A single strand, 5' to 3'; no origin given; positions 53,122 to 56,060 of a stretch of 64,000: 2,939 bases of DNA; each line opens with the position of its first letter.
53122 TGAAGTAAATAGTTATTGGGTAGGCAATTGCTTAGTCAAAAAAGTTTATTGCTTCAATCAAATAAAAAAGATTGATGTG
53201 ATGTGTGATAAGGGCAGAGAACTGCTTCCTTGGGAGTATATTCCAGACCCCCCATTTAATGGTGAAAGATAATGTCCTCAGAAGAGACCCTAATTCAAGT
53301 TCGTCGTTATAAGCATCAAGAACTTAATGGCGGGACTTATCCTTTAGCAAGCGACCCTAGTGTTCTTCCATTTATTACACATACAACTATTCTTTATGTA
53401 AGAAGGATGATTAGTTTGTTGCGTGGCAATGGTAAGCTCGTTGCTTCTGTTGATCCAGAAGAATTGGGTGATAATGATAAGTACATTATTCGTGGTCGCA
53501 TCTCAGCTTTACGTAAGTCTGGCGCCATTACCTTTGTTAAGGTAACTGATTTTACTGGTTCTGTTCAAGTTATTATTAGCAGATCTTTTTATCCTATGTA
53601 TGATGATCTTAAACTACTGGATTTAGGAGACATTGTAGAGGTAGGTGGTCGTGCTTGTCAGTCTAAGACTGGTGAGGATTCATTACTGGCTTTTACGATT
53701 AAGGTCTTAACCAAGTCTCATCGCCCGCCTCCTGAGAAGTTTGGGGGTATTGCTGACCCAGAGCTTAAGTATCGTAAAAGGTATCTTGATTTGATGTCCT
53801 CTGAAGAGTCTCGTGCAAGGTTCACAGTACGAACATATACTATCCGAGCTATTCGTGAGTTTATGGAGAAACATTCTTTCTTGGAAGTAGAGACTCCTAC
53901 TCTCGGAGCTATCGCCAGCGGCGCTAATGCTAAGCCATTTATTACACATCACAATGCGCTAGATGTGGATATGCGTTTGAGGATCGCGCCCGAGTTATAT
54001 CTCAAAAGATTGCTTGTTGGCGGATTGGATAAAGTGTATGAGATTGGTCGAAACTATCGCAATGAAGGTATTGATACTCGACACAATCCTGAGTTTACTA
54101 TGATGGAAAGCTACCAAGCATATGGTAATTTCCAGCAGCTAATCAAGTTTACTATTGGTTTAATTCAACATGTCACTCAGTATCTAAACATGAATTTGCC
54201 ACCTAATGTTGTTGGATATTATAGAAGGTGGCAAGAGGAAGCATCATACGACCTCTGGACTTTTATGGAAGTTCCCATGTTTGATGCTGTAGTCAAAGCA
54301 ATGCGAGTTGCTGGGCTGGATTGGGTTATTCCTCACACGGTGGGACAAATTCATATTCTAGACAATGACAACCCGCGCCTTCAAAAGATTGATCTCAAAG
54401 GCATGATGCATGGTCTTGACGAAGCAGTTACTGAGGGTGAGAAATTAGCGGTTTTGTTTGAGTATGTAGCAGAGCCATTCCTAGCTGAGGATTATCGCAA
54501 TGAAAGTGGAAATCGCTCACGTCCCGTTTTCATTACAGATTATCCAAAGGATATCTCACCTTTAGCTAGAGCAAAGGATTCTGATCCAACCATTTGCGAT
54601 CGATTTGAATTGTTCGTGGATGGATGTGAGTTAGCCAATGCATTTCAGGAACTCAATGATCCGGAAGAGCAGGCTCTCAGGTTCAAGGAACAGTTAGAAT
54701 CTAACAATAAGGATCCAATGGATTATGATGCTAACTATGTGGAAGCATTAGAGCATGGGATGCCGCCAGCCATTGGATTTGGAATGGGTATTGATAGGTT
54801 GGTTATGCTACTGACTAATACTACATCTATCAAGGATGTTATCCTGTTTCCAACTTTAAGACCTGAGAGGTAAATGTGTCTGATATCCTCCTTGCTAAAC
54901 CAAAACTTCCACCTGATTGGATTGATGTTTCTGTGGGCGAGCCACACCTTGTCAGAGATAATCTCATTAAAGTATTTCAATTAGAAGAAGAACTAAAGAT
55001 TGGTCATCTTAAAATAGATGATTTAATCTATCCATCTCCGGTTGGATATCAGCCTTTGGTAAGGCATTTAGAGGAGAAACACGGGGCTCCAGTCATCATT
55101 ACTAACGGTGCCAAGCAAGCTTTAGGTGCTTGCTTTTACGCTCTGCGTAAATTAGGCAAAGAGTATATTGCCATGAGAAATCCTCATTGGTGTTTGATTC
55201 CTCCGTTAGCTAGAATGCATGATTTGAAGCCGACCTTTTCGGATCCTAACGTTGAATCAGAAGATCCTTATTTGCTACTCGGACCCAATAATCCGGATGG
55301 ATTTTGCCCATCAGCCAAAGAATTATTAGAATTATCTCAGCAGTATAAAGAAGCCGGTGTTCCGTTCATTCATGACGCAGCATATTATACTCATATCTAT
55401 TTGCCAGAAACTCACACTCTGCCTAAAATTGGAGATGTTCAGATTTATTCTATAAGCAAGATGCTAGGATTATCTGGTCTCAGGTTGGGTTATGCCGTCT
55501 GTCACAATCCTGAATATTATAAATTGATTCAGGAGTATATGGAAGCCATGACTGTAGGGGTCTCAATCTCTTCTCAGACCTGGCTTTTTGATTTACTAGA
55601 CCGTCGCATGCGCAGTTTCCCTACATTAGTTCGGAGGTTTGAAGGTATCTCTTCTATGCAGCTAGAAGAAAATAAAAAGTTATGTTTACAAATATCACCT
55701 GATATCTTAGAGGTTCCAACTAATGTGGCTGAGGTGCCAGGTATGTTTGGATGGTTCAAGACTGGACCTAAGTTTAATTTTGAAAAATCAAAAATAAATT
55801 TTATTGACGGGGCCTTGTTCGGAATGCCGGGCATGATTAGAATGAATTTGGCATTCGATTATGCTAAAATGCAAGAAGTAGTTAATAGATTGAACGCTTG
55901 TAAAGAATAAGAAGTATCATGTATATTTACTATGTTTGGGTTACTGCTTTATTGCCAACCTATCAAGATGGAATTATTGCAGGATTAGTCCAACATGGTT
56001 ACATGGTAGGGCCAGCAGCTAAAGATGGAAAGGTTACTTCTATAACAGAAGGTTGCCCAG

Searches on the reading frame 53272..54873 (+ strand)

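Call 7: search_protein_families(library=pfam, proteins=[window:53272-54873:+], max_evalue=0.01)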
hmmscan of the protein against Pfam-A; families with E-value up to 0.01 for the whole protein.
window:53272-54873:+ (533 aa): 3 families
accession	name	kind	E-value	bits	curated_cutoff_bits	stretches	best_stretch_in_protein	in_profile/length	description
PF00152.25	tRNA-synt_2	-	3.8e-82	276.2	25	1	163-529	2-307/308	tRNA synthetases class II (D, K and N)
PF01336.31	tRNA_anti-codon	-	1.3e-10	41.5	27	1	72-146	2-75/75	OB-fold nucleic acid binding domain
PF01409.25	tRNA-synt_2d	-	2.3e-05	24.4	19.8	0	499-523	211-235/246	tRNA synthetases class II core domain (F)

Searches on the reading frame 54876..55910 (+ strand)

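Call 7: search_protein_families(library=pfam, proteins=[window:54876-55910:+], max_evalue=0.01)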
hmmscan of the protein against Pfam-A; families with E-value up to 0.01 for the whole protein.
window:54876-55910:+ (344 aa): 2 families
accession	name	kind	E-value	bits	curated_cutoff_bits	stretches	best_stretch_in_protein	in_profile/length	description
PF00155.27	Aminotran_1_2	-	3.9e-16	59.6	19.7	1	14-236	2-257/361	Aminotransferase class I and II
PF04864.19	Alliinase_C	-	3.3e-13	49.7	22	1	133-242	142-241/363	Allinase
